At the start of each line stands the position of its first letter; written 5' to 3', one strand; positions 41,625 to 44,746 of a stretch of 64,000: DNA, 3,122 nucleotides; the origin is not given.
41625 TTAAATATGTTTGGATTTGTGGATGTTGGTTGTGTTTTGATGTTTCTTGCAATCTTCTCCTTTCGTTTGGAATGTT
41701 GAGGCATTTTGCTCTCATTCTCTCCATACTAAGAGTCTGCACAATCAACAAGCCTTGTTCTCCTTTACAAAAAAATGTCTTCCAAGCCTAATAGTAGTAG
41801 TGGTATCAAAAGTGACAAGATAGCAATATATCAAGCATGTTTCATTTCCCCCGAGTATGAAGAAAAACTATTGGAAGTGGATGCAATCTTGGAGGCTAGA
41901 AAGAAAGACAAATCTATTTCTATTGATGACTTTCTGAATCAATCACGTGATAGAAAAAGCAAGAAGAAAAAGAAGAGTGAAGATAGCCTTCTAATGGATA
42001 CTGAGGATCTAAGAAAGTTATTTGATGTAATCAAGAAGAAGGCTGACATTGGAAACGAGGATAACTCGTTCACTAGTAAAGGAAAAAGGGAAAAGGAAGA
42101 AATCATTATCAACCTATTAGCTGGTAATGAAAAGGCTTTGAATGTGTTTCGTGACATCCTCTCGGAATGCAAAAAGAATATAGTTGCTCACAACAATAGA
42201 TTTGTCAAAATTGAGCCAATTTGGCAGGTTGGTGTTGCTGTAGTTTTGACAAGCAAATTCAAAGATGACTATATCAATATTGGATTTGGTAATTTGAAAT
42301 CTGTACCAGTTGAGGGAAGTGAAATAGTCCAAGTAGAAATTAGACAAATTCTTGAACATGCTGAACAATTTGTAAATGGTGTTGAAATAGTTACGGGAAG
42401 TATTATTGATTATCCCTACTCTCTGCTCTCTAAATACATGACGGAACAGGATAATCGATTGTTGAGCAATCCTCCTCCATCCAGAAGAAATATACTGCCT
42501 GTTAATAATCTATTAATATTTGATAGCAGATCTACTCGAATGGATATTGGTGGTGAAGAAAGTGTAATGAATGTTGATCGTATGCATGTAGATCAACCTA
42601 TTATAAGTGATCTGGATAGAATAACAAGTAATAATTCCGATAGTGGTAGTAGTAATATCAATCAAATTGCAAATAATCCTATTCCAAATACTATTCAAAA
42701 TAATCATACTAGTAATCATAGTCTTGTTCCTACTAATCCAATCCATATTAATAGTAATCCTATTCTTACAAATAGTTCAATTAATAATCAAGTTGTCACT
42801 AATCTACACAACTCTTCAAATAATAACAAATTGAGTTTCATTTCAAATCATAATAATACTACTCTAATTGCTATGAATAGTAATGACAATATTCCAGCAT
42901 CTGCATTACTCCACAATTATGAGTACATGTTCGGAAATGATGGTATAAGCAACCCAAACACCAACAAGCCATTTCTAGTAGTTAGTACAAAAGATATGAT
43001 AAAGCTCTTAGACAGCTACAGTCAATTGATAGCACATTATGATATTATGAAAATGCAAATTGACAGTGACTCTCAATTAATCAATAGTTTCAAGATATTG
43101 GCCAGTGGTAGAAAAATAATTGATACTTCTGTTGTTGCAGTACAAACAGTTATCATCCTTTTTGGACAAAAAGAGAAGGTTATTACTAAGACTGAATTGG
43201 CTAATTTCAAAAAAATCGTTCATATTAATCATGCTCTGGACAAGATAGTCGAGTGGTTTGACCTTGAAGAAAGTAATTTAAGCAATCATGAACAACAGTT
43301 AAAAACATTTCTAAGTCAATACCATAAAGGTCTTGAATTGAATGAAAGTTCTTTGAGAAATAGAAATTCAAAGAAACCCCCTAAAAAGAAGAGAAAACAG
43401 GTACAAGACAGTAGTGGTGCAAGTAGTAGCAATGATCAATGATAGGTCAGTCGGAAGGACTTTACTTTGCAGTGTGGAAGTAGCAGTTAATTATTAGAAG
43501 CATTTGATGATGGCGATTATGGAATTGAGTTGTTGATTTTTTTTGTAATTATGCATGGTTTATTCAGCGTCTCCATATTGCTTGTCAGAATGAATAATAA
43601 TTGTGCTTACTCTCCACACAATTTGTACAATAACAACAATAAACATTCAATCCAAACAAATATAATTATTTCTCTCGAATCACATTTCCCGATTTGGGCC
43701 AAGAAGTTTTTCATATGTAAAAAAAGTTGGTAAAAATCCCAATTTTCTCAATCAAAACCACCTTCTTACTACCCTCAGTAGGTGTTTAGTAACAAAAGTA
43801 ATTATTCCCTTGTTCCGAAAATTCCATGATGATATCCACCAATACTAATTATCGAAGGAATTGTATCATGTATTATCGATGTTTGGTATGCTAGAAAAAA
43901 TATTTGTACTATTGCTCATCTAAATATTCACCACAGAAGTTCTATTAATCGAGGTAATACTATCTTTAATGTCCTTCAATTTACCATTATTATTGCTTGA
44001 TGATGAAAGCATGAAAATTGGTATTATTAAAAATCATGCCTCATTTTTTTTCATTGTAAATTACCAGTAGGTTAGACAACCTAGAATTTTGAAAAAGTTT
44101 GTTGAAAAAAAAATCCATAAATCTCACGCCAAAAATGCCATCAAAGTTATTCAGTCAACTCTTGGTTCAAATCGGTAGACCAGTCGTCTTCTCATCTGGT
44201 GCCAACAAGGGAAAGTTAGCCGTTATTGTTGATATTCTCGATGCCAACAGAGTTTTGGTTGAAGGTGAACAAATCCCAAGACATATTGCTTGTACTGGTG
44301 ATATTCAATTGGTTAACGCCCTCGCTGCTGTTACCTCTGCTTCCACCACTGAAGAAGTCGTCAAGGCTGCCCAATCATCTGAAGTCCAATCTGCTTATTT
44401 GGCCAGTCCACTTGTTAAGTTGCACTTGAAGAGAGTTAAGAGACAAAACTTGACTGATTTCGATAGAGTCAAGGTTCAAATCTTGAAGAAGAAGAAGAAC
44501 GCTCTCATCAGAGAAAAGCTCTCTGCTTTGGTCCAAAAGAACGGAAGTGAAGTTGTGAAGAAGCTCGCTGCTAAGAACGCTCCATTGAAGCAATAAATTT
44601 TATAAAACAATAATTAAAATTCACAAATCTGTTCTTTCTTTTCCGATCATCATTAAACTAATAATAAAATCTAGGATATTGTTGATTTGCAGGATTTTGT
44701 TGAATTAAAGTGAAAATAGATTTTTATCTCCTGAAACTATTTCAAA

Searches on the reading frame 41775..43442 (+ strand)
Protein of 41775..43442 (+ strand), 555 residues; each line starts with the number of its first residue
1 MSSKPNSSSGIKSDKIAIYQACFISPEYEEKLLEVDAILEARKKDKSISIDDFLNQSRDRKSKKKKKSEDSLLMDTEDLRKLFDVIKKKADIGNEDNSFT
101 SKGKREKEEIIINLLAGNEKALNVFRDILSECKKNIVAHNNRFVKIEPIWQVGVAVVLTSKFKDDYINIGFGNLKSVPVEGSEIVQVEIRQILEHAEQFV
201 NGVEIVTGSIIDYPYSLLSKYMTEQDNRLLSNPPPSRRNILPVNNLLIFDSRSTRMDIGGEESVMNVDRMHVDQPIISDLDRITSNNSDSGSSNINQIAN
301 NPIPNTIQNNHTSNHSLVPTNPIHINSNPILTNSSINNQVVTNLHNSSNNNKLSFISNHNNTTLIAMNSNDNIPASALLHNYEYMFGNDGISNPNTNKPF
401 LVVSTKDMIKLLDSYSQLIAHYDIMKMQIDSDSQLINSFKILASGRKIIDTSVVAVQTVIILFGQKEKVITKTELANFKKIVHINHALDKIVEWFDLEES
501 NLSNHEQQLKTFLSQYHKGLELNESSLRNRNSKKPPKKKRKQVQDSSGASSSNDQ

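Call 37: find_encoding_contigs(protein=window:41775-43442:+, flank=10000, max_places=3)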
Protein window:41775-43442:+ (555 aa): no gene with exactly this product is on record in the collection.

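Call 49: search_protein_families(library=pfam, proteins=[window:41775-43442:+], max_evalue=0.001)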
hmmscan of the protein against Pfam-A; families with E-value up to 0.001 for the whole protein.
window:41775-43442:+ (555 aa): 0 families

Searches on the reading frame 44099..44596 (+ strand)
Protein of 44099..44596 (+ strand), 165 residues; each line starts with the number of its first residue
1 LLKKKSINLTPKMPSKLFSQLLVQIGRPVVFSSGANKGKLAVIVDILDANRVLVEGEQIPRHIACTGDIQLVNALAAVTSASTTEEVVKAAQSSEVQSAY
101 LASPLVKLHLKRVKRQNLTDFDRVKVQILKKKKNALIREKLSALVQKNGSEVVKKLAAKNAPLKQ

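Call 49: search_protein_families(library=pfam, proteins=[window:44099-44596:+], max_evalue=0.001)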
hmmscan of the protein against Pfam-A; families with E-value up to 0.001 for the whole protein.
window:44099-44596:+ (165 aa): 2 families
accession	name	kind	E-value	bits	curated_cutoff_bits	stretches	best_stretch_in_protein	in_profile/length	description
PF01929.23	Ribosomal_L14e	-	3.9e-15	56.6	30.5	1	60-134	1-75/75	Ribosomal protein L14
PF00467.35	KOW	-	0.00034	20.8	22.3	1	33-55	9-32/32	KOW motif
